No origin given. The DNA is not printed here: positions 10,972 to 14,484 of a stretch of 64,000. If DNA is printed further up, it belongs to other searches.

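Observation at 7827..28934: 21-kb surface-protein locus: a giant T9SS-type cargo plus an operon of barrel, barrel-OmpA and two paralogous cargo proteins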

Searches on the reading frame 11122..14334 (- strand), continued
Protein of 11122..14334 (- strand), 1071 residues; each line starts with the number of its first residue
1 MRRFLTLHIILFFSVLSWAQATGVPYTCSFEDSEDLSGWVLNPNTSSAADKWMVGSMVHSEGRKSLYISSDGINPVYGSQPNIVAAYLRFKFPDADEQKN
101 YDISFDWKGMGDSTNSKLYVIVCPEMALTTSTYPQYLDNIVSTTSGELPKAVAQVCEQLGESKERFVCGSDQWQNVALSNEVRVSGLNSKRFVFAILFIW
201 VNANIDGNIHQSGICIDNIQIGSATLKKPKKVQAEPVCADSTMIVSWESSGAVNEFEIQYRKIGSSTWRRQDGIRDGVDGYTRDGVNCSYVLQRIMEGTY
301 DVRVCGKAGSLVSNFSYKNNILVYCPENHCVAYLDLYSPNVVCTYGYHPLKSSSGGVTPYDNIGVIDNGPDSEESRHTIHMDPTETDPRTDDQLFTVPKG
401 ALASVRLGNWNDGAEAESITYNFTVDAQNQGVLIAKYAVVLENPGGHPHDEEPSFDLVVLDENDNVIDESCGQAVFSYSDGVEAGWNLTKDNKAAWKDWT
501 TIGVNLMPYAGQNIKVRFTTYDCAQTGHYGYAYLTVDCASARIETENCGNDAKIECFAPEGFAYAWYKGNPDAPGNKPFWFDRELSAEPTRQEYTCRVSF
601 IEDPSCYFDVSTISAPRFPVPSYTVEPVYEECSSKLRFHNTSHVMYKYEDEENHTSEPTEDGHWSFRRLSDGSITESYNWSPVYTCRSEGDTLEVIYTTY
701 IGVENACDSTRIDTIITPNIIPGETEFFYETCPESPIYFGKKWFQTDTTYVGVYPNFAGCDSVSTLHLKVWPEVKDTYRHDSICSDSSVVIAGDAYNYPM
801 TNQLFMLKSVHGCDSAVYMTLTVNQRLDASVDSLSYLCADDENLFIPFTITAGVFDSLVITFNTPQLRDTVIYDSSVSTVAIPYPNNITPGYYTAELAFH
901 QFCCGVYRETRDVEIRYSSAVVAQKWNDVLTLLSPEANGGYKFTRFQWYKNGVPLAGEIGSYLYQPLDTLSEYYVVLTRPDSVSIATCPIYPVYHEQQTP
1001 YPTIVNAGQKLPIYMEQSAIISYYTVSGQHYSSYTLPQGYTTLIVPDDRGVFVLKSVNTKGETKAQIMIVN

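Call 87: find_encoding_contigs(protein=P0518, flank=10000, max_places=1)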
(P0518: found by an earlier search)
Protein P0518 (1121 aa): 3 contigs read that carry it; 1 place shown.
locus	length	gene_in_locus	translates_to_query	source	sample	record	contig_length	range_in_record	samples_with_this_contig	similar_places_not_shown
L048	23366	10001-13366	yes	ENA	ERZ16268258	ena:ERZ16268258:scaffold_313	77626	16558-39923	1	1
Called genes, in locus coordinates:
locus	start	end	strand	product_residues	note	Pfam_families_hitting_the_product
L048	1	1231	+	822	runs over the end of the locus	PF17764:PriA_3primeBD, PF04851:ResIII, PF00270:DEAD, PF18319:Zn_ribbon_PriA, PF00271:Helicase_C, PF18074:PriA_C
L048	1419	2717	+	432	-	PF08486:SpoIID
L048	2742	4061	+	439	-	PF07690:MFS_1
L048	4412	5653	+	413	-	PF07075:NamZ_N, PF20732:NamZ_C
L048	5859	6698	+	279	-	-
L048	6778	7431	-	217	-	PF14681:UPRTase, PF00156:Pribosyltran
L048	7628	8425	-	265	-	PF03807:F420_oxidored, PF14748:P5CR_dimer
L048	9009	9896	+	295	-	-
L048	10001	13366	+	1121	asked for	-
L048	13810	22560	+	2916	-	PF00629:MAM (weak), PF16656:Pur_ac_phosph_N (faint), PF24489:Ig_J_second (faint), PF00041:fn3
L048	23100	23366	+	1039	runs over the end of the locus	PF18911:PKD_4 (faint)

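Call 88: find_encoding_contigs(protein=P0470, flank=10000, max_places=1)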
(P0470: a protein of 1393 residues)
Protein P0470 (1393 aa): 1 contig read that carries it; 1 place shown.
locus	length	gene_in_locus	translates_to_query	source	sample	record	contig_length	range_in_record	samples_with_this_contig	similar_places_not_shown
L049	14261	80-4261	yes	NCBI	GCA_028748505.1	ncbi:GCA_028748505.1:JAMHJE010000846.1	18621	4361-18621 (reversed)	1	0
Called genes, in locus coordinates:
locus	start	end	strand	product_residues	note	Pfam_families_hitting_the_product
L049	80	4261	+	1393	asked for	PF00801:PKD (weak), PF18911:PKD_4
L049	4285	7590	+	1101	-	PF00801:PKD (weak), PF18911:PKD_4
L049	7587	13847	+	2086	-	PF00801:PKD (weak), PF18911:PKD_4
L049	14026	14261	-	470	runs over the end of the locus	PF13727:CoA_binding_3, PF02397:Bac_transf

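Call 96: find_encoding_contigs(protein=P0534, flank=10000, max_places=1)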
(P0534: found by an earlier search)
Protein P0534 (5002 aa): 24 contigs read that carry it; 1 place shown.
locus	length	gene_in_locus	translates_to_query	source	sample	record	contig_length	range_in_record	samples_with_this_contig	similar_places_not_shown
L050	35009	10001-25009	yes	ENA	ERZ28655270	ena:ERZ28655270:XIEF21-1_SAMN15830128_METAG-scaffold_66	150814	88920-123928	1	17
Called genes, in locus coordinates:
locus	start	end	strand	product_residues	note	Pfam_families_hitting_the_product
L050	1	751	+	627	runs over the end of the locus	PF07697:7TMR-HDED, PF07698:7TM-7TMR_HD, PF01966:HD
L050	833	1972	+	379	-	PF01207:Dus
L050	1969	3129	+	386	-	-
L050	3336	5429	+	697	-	-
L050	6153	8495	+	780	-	PF19886:DUF6359, PF22058:X25_BaPul_like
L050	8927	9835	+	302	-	-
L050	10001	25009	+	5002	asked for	PF18911:PKD_4 (faint), PF15043:CNRIP1 (faint), PF25999:SYNRG_C (faint)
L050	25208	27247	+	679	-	-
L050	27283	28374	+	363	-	-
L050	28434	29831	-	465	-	PF00245:Alk_phosphatase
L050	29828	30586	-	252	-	PF01612:DNA_pol_A_exo1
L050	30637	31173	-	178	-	PF16702:DUF5063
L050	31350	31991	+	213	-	-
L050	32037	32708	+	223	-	PF14681:UPRTase, PF00156:Pribosyltran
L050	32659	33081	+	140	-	PF04892:VanZ-LLP1 (weak)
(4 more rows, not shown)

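Call 97: find_encoding_contigs(protein=P0440, flank=10000, max_places=1)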
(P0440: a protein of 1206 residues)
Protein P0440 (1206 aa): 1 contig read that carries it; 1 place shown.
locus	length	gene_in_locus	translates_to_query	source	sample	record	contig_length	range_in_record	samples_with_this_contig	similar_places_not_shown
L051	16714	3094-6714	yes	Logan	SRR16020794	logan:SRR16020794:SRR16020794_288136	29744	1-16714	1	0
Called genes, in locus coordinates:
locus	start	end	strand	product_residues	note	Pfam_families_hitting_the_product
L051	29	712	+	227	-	PF16702:DUF5063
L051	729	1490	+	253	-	PF01612:DNA_pol_A_exo1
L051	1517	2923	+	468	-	PF00245:Alk_phosphatase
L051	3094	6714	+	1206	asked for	-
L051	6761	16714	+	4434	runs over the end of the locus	PF00629:MAM, PF00041:fn3 (faint), PF16656:Pur_ac_phosph_N (faint), PF24489:Ig_J_second (faint), PF25788:Ig_Rha78A_N (faint)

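Call 109: find_related_loci(query=A7, collection=metagenome_contigs, flank=10000)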
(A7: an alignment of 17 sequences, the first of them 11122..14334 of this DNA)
Query A7 (1071 aa) in metagenome_contigs; peptide patterns used: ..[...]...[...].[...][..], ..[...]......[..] (x = any residue, [..] = any of these).
600 stretches matched a pattern (row limit reached: there are more); 495 encode a relative of the query (tblastn E <= 1e-3); the best 80 are kept; 76 distinct loci.
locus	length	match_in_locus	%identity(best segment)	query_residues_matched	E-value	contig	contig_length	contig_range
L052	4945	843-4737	65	1-1070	0e+0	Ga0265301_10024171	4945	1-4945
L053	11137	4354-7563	62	2-1070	0e+0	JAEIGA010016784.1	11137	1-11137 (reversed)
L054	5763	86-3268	61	1-1070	0e+0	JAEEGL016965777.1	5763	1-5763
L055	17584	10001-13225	61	1-1070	0e+0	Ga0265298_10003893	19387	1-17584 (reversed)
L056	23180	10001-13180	61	1-1070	0e+0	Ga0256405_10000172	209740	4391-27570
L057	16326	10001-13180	61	1-1070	0e+0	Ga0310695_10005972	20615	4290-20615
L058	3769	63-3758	60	1-1070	0e+0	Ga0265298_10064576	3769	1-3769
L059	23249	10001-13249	60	1-1070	0e+0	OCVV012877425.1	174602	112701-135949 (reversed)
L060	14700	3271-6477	58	1-1070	0e+0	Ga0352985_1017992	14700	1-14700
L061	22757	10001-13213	59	1-1071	0e+0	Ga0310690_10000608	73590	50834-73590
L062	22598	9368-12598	58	1-1070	0e+0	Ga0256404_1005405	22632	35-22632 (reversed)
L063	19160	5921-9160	58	1-1070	0e+0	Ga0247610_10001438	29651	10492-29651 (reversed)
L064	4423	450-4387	57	1-1070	0e+0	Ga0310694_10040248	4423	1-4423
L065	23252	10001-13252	57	1-1070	0e+0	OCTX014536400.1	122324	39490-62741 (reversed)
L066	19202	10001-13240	56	1-1070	0e+0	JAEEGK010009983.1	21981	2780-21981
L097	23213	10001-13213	59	1-1071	0e+0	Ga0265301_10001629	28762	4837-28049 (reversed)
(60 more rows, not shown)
